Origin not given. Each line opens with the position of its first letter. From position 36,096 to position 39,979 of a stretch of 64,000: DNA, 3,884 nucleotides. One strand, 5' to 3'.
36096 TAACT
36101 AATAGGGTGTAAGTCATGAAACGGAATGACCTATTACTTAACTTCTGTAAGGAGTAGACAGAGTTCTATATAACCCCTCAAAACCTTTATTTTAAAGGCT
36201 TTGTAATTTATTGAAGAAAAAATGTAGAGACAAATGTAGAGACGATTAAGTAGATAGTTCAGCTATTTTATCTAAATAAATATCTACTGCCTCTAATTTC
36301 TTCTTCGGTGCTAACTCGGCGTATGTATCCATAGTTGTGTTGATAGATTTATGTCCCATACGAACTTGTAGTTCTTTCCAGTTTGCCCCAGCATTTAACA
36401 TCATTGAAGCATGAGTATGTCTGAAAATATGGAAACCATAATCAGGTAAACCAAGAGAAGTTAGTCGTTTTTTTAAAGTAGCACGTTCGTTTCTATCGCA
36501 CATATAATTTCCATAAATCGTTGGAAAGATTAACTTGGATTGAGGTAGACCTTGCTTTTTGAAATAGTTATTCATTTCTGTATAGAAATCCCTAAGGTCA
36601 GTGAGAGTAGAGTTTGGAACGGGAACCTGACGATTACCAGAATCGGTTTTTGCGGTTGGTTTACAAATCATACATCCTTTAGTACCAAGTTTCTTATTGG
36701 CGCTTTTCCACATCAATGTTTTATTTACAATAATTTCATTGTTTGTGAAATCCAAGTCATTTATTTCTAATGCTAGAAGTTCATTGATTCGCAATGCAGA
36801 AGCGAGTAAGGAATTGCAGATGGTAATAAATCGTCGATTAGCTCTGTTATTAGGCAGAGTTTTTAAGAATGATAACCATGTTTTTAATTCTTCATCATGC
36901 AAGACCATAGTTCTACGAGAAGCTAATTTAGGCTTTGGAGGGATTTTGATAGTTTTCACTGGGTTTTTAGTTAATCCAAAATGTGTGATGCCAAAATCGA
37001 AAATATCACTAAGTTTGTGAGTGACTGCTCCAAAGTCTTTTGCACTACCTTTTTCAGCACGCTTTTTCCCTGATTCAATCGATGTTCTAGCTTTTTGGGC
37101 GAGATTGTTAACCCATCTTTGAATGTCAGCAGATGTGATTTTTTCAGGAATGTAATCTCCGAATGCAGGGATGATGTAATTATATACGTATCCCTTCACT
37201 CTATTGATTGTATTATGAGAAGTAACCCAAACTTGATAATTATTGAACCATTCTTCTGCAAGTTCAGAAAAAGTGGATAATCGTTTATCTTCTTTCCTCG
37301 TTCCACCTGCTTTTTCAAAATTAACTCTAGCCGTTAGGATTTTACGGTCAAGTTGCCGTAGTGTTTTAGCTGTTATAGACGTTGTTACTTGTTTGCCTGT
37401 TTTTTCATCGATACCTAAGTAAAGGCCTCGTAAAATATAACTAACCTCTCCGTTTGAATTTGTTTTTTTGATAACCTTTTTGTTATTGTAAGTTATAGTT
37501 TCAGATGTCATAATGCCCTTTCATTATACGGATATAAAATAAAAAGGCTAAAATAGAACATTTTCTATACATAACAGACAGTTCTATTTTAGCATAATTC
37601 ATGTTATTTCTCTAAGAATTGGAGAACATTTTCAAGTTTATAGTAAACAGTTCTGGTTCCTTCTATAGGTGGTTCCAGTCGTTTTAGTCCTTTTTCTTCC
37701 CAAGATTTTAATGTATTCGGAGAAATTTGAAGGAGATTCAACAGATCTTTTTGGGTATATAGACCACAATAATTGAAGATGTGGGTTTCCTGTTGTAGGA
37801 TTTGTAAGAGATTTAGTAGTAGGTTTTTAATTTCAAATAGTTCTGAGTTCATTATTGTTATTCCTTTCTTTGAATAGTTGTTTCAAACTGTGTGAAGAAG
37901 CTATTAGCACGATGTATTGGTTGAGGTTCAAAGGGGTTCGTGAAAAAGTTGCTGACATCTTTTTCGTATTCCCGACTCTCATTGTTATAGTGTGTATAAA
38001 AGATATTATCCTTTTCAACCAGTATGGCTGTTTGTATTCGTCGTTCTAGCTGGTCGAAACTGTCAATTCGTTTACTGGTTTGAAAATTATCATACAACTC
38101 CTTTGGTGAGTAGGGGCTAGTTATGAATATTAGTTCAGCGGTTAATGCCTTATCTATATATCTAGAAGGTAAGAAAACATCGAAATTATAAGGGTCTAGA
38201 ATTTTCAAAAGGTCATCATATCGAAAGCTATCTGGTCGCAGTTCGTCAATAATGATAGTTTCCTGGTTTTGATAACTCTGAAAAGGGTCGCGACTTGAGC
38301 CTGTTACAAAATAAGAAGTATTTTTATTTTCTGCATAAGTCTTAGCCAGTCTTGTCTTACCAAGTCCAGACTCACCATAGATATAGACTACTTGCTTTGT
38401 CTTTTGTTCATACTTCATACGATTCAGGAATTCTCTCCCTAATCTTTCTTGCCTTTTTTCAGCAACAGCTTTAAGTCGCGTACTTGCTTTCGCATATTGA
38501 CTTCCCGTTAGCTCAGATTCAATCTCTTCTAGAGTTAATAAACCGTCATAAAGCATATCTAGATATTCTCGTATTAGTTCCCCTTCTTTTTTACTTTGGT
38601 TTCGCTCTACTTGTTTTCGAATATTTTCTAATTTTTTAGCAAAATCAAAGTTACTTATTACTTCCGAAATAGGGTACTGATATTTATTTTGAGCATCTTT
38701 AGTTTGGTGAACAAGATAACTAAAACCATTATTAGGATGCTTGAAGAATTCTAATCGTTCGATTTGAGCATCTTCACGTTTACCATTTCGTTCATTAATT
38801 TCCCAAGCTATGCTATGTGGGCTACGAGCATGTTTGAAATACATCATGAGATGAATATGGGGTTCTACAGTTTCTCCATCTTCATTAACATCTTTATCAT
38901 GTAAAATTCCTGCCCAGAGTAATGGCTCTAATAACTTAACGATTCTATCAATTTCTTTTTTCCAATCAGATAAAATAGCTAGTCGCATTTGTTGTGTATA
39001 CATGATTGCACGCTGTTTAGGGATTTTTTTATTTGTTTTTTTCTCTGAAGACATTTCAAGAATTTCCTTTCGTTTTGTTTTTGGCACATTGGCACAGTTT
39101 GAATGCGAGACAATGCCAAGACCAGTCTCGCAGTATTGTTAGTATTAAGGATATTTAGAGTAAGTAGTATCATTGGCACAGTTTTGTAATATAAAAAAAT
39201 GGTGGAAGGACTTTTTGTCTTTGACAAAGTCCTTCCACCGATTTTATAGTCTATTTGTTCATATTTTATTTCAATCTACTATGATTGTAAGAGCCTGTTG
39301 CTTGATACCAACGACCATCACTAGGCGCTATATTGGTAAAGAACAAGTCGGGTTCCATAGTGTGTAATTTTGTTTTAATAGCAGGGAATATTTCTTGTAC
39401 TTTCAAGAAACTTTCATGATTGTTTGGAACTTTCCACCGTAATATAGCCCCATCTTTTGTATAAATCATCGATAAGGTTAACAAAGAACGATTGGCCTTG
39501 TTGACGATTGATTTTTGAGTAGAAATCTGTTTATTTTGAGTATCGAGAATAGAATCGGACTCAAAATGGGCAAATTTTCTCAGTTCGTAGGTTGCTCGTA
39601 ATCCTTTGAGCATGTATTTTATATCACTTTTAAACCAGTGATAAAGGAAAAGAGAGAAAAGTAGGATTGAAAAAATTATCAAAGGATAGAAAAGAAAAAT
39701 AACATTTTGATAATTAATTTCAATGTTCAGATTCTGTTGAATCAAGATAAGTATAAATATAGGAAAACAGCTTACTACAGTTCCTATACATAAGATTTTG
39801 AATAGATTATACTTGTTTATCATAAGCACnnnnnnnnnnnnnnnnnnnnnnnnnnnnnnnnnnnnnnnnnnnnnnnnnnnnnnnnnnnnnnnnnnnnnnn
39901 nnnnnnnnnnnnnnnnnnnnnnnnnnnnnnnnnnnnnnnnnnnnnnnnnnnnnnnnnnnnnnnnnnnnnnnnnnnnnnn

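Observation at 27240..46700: About 19.5-kb accessory region between rpsD and rpmG built from tandemly accreted integrative elements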

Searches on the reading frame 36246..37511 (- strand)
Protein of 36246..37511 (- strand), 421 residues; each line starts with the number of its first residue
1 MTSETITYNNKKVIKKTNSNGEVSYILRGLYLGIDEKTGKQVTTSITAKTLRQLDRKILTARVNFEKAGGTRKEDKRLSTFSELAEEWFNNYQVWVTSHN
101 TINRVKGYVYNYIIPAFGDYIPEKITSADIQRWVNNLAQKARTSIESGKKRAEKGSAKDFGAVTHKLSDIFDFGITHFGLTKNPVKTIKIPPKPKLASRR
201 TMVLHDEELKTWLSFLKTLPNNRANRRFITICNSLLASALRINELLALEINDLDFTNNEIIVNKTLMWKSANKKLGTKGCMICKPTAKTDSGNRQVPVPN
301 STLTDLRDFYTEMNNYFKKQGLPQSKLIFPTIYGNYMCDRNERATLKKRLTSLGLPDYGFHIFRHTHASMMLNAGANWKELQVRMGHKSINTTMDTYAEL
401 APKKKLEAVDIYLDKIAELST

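Call 7: search_protein_families(library=pfam, proteins=[window:36246-37511:-], max_evalue=0.01)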
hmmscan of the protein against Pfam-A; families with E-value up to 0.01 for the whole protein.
window:36246-37511:- (421 aa): 3 families
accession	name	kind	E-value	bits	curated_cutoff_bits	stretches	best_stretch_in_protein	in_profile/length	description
PF00589.27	Phage_integrase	-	4e-21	76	27.1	1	204-402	3-170/172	Phage integrase family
PF14659.12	Phage_int_SAM_3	-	3.3e-12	46.9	22.6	1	80-137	1-57/58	Phage integrase, N-terminal SAM-like domain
PF22022.2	Phage_int_M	-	0.00042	20.9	27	1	81-141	1-60/96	Phage integrase central domain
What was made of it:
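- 36246..37511 (-): Tyrosine integrase, 421 aa, intact. Pfam Phage_integrase and Phage_int_SAM_3 (call 7).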

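Call 23: search_protein_families(library=ncbifam, proteins=[window:36246-37511:-], max_evalue=0.01)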
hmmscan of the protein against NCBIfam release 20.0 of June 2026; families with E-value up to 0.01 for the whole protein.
window:36246-37511:- (421 aa): 8 families
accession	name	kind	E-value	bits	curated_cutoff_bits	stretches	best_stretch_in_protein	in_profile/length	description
NF040815.2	recomb_XerA_Arch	equivalog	1.7e-21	77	220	2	94-265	9-151/263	site-specific tyrosine recombinase/integron integrase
TIGR02224.1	recomb_XerC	equivalog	7.4e-18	64.9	335.15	2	293-401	171-278/295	tyrosine recombinase XerC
TIGR02225.1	recomb_XerD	equivalog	1.3e-16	60.8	329.6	1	123-401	39-275/290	site-specific tyrosine recombinase XerD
NF001399.0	PRK00283.1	subfamily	8.9e-14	51.4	279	2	293-400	177-283/300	tyrosine recombinase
NF002331.0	PRK01287.1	subfamily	7.4e-12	44.9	371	1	293-400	206-312/365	site-specific tyrosine recombinase XerC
TIGR02249.1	integrase_gron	subfamily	1.1e-11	44.6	265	2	359-394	260-295/315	integron integrase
NF003462.0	PRK05084.1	equivalog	1.6e-08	33.7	267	1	351-410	297-354/360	tyrosine recombinase XerS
NF011946.0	PRK15417.1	equivalog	1.1e-05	24.8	435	0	193-264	106-169/337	integron integrase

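Call 33: find_related_loci(query=window:36246-37511:-, collection=genome_contigs, flank=10000)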
Query window:36246-37511:- (421 aa) in genome_contigs; peptide patterns used: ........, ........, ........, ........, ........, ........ (x = any residue, [..] = any of these).
235 stretches matched a pattern; 107 encode a relative of the query (tblastn E <= 1e-3); the best 80 are kept; 79 distinct loci.
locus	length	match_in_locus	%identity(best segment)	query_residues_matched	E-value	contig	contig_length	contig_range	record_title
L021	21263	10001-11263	100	1-421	0e+0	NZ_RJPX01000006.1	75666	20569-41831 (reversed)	Streptococcus mitis strain BCC17 D8787_contig006, whole genome shotgun sequence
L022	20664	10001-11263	100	1-421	0e+0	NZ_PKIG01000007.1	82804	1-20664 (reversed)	Streptococcus oralis subsp. dentisani strain UMB0832 .16933_8_21.7, whole genome shotgun sequence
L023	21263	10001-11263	100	1-421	0e+0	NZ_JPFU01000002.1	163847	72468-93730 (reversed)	Streptococcus mitis strain SK629 gsmSK629.contig.1_1, whole genome shotgun sequence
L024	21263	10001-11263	100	1-421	0e+0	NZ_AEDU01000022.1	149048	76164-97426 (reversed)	Streptococcus mitis SK564 contig32, whole genome shotgun sequence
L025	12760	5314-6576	99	1-421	0e+0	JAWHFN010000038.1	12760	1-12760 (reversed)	MAG: Streptococcus mitis isolate N4_107_000G1_dasN4_107_000G1_concoct_26 N4_107_000G1_scaffold_613, whole genome shotgun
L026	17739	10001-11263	99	1-421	0e+0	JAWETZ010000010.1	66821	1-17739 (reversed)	MAG: Streptococcus mitis isolate N5_233_000G1_dasN5_233_000G1_concoct_12 N5_233_000G1_scaffold_149, whole genome shotgun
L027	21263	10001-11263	99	1-421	0e+0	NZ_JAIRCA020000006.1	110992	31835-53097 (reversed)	Streptococcus hohhotensis strain IMAU99199 Scaffold6, whole genome shotgun sequence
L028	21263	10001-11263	99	1-421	0e+0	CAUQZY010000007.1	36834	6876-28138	MAG TPA_asm: uncultured Streptococcus sp. isolate ERR9968932_bin.29_MetaWRAP_v1.3_MAG genome assembly, contig: ERZ216160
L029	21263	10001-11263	99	1-421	0e+0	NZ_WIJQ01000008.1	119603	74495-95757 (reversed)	Streptococcus mitis strain SM08 NODE_8_length_119603_cov_23.289556, whole genome shotgun sequence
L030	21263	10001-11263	99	1-421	0e+0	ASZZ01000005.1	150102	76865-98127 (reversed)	Streptococcus mitis 17/34 contig00005, whole genome shotgun sequence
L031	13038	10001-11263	99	1-421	0e+0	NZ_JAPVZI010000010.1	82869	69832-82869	Streptococcus sp. 27098_8_76 contig00010, whole genome shotgun sequence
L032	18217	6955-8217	100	1-421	0e+0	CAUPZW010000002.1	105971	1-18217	MAG TPA_asm: Streptococcus mitis isolate ERR9969033_bin.12_MetaWRAP_v1.3_MAG genome assembly, contig: ERZ21615744.29, wh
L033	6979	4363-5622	74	1-420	0e+0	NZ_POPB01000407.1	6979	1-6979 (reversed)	Streptococcus suis strain 614 SS_0614_Contig407, whole genome shotgun sequence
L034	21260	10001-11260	74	1-420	0e+0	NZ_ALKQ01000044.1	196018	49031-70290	Streptococcus suis 10581 Contig00044, whole genome shotgun sequence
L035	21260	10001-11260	74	1-420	0e+0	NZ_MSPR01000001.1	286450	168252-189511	Streptococcus azizii strain 12-5202 1, whole genome shotgun sequence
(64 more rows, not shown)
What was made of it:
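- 36246..37511 (-): 99-100% identical copies in 12 other genomes (call 33).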

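Call 53: search_solved_structures(query=window:36246-37511:-, max_evalue=0.01, show_alignments=1)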
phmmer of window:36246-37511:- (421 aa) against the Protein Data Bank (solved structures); distinct sequences matched with E-value up to 0.01: 8.
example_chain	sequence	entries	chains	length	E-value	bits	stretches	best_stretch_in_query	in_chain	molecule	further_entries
3nkh_A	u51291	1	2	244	4.6e-13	52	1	237-402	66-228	Integrase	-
6emy_A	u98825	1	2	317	2e-09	40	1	214-399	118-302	Int protein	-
6en0_A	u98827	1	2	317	2e-09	40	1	214-399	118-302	Int protein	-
6emz_A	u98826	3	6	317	5.2e-09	38.6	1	214-399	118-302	Int protein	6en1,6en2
2kd1_A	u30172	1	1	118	0.00014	24.1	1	78-141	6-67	DNA integration/recombination/invertion protein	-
5hxy_A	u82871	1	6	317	0.00014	24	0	360-397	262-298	Tyrosine recombinase XerA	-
1a0p_A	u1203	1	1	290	0.0031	19.6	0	357-402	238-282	SITE-SPECIFIC RECOMBINASE XERD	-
5dcf_A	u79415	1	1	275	0.0038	19.3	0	356-402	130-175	Tyrosine recombinase XerD,DNA translocase FtsK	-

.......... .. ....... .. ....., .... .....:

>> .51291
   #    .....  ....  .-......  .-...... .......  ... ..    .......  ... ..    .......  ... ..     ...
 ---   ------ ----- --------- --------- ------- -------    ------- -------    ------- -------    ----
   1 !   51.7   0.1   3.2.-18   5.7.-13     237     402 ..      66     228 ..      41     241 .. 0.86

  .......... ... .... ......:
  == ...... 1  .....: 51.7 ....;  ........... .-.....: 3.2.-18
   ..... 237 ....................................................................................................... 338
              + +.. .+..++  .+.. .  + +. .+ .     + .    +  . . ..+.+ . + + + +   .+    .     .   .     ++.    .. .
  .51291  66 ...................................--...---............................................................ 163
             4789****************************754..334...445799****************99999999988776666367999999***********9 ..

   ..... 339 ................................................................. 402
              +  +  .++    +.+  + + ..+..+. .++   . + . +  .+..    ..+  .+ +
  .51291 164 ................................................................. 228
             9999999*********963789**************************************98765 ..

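Call 55: find_homologous_proteins(query=window:36246-37511:-, max_evalue=1e-20)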
Query window:36246-37511:- (421 aa): 610 proteins with E <= 1e-20 among 7382 candidates; the best 120 are listed.
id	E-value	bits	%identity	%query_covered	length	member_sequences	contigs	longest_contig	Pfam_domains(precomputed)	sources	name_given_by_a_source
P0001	2.5e-279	944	99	100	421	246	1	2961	PF14659.13,PF00589.28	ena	-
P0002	1.9e-210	717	74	100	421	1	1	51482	PF14659.13,PF22022.3,PF00589.28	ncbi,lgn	ncbi:TPA: tyrosine-type recombinase/integrase [Streptococcus suis]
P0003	2.6e-210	716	73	100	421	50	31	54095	PF14659.13,PF22022.3,PF00589.28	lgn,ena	-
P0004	6.1e-210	715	73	100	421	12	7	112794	PF14659.13,PF22022.3,PF00589.28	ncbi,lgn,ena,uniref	ncbi:site-specific integrase [Streptococcus suis]|uniref:tyrosine-type recombinase/integrase n=1 Tax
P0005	7.8e-210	715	73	100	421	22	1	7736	PF14659.13,PF00589.28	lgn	-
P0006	8.1e-209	711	73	100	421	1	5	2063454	PF14659.13,PF00589.28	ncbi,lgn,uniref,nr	ncbi:tyrosine-type recombinase/integrase [Streptococcus suis]|uniref:Site-specific integrase n=1 Tax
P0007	1.0e-207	708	72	100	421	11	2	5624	PF14659.13,PF22022.3,PF00589.28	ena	-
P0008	4.4e-205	699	72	100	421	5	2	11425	PF14659.13,PF22022.3,PF00589.28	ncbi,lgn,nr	ncbi:TPA: site-specific integrase [Streptococcus suis]|nr:site-specific integrase [Streptococcus sui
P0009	2.0e-204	697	73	100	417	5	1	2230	PF14659.13,PF00589.28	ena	-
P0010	6.4e-201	685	71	100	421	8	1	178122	PF14659.13,PF22022.3,PF00589.28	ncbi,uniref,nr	ncbi:tyrosine-type recombinase/integrase [Streptococcus ruminantium]|uniref:tyrosine-type recombinas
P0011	2.0e-199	681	71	100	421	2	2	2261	PF14659.13,PF22022.3,PF00589.28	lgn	-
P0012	3.2e-199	680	71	100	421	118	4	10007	PF14659.13,PF22022.3,PF00589.28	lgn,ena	-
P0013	1.1e-198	678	70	100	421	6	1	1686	PF14659.13,PF22022.3,PF00589.28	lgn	-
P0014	1.4e-198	678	70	100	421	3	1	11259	PF14659.13,PF22022.3,PF00589.28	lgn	-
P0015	1.7e-198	678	70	100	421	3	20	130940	PF14659.13,PF22022.3,PF00589.28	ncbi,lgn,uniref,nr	ncbi:TPA: tyrosine-type recombinase/integrase [Streptococcus suis]|uniref:tyrosine-type recombinase/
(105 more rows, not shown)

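Call 62: predict_structure(alignment_id=A1)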
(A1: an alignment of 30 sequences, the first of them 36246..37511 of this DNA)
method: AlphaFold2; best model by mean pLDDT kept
length: 421 residues; sequences in the alignment: 30
mean_pLDDT: 68.4   pTM: 0.41
mean pLDDT of the five models: 68.4, 65.8, 61.9, 61.1, 57.3
residues with pLDDT >= 90: 43; 70-90: 191; 50-70: 96; < 50: 91
segments of 3 or more residues with pLDDT < 50: 72-74, 96-98, 150-156, 197-203, 278-280, 289-291, 332-336, 364-421
pLDDT, mean of each block of 10 residues (from residue 1): 80 85 84 72 84 78 69 62 89 58 68 87 91 86 64 52 84 81 86 54 58 80 79 74 76 89 67 54 59 69 91 83 75 52 65 61 44 34 35 37 42 41 36
secondary structure, 60 per line:
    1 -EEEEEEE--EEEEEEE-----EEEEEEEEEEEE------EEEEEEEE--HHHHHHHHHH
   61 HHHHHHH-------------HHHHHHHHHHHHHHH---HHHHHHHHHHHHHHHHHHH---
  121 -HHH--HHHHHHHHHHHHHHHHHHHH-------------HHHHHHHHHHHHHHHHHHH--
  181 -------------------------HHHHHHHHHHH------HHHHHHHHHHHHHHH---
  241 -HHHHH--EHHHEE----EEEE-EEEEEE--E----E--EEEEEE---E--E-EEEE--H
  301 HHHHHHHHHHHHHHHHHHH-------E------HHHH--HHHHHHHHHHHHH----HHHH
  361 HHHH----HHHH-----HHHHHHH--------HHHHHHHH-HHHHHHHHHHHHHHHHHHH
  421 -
elements in order: E2-8 E11-17 E23-34 E41-48 H51-67 H81-95 H99-117 H127-146 H160-178 H206-216 H223-237 H242-246 E259-262 E264-269 E280-285 E294-297 H300-319 H334-337 H340-352 H357-364 H369-372 H378-384 H393-400 H402-420
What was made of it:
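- The integrase model is of moderate quality only: mean pLDDT 68, with the C-terminal 58 residues below 50 (call 62).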

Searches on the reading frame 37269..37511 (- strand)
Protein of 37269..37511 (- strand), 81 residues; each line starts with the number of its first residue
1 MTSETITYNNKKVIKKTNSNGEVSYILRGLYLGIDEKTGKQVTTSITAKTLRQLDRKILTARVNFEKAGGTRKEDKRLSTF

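Call 52: search_protein_families(library=pfam, proteins=[window:37269-37511:-], max_evalue=5)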
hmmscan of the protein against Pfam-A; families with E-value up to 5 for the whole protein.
seq(81 aa): 1 family
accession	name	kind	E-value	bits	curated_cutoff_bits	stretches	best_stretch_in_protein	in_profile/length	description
PF11329.14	DUF3131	-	0.092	12.2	20.3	1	15-61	213-259/367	Protein of unknown function (DUF3131)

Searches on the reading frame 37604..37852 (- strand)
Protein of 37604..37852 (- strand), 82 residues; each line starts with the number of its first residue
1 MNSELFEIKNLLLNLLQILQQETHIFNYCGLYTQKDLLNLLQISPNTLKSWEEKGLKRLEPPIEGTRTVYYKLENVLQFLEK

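Call 7: search_protein_families(library=pfam, proteins=[window:37604-37852:-], max_evalue=0.01)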
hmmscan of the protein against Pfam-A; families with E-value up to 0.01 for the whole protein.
window:37604-37852:- (82 aa): 1 family
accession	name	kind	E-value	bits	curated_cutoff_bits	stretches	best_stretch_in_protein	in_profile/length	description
PF13411.12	MerR_1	-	5.5e-06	26.8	21.6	1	32-78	1-45/69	MerR HTH family regulatory protein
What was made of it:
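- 37604..37852 (-): Excisionase-like MerR-type HTH protein, 82 aa. PF13411 at 5.5e-6 (call 7).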

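Call 23: search_protein_families(library=ncbifam, proteins=[window:37604-37852:-], max_evalue=0.01)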
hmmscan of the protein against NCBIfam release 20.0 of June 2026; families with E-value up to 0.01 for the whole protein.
window:37604-37852:- (82 aa): 0 families

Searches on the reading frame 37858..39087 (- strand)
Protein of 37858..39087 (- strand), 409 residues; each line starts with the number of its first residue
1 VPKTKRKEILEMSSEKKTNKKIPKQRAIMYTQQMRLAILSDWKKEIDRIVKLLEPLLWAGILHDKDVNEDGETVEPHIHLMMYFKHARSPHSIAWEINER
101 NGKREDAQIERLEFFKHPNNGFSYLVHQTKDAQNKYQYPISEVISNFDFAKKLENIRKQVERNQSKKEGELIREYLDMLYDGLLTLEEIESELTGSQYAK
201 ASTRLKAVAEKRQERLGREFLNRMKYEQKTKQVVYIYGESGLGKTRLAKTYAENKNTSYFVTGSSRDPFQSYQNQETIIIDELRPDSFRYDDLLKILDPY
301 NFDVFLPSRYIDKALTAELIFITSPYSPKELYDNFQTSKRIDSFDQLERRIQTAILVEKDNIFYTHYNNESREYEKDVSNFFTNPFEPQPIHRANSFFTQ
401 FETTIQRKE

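Call 8: search_protein_families(library=pfam, proteins=[window:37858-39087:-], max_evalue=0.01)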
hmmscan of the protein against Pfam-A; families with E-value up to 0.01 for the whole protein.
window:37858-39087:- (409 aa): 7 families
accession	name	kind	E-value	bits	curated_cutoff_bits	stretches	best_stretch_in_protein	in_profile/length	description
PF01719.23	Rep_OBD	-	5e-14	52.9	24.6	1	36-149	16-120/121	Plasmid replication protein, origin binding domain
PF00910.28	RNA_helicase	-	6.1e-07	30.3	21.5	1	234-296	1-74/105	RNA helicase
PF13401.12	AAA_22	-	1.2e-05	26.1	27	1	229-274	3-33/130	AAA domain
PF01637.24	ATPase_2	-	5.3e-05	23.6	33.2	1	226-385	15-142/225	ATPase domain predominantly from Archaea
PF13191.12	AAA_16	-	0.00014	22.8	32.6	1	218-268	13-63/167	AAA ATPase domain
PF20720.3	nSTAND3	-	0.0034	17.5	27.2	0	226-366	12-152/155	Novel STAND NTPase 3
PF13479.12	AAA_24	-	0.0036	17.6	27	0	231-260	2-28/195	AAA domain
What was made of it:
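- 37858..39087 (-): Rep_2/HUH plus SF3-type helicase protein; putative non-canonical relaxase (Rel_PF01719-PF00910 type). PF01719 at 5e-14 and PF00910 at 6.1e-7 (call 8).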

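Call 23: search_protein_families(library=ncbifam, proteins=[window:37858-39087:-], max_evalue=0.01)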
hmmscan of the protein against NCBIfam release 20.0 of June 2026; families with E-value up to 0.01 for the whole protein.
window:37858-39087:- (409 aa): 3 families
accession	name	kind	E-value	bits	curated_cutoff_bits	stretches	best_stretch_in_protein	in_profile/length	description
NF040713.1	ZapE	equivalog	0.00045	19.6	140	1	199-253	18-74/344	cell division protein ZapE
TIGR03499.1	FlhF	equivalog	0.0055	16.7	174.15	1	61-245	28-212/286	flagellar biosynthesis GTPase FlhF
TIGR03420.1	DnaA_homol_Hda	equivalog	0.0077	15.8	194.8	0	222-281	30-97/226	DnaA regulatory inactivator Hda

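Call 54: search_solved_structures(query=window:37858-39087:-, max_evalue=0.01)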
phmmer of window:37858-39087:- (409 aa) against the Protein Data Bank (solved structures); distinct sequences matched with E-value up to 0.01: 2.
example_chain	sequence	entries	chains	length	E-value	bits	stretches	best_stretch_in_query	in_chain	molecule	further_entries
9pqj_A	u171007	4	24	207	6e-10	42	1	225-362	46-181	Replication-associated protein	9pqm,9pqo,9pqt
9pqq_A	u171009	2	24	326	1.5e-09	40.7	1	214-354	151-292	Replication-associated protein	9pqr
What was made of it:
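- The closest solved relatives are viral replication-associated proteins (calls 8, 54).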

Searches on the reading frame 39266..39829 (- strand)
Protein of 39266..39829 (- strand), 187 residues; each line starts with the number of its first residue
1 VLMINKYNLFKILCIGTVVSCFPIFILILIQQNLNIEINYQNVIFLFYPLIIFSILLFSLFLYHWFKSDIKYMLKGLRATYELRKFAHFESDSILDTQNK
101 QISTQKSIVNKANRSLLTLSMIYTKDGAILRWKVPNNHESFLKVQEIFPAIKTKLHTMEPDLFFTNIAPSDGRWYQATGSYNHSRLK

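Call 8: search_protein_families(library=pfam, proteins=[window:39266-39829:-], max_evalue=0.01)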
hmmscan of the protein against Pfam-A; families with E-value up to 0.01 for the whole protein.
window:39266-39829:- (187 aa): 0 families

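Call 22: search_protein_families(library=padloc, proteins=[window:39266-39829:-], max_evalue=0.01)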
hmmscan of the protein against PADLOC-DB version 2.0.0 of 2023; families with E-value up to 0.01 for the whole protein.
window:39266-39829:- (187 aa): 0 families

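Call 23: search_protein_families(library=ncbifam, proteins=[window:39266-39829:-], max_evalue=0.01)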
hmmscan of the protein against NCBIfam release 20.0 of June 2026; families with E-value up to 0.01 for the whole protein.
window:39266-39829:- (187 aa): 0 families

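Call 52: search_protein_families(library=pfam, proteins=[window:39266-39829:-], max_evalue=5)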
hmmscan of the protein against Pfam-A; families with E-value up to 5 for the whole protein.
window:39266-39829:- (187 aa): 1 family
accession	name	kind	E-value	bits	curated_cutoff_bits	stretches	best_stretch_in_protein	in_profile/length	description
PF19667.4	DUF6170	-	2.6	8.6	27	0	13-55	40-82/100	Family of unknown function (DUF6170)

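Call 64: search_protein_families(library=phrogs, proteins=[window:39266-39829:-], max_evalue=0.01)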
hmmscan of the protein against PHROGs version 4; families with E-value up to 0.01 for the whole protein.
window:39266-39829:- (187 aa): 0 families
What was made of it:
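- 39266..39829 (-): 187-aa protein with two N-terminal transmembrane segments. No family hit (calls 8, 23, 52, 64).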
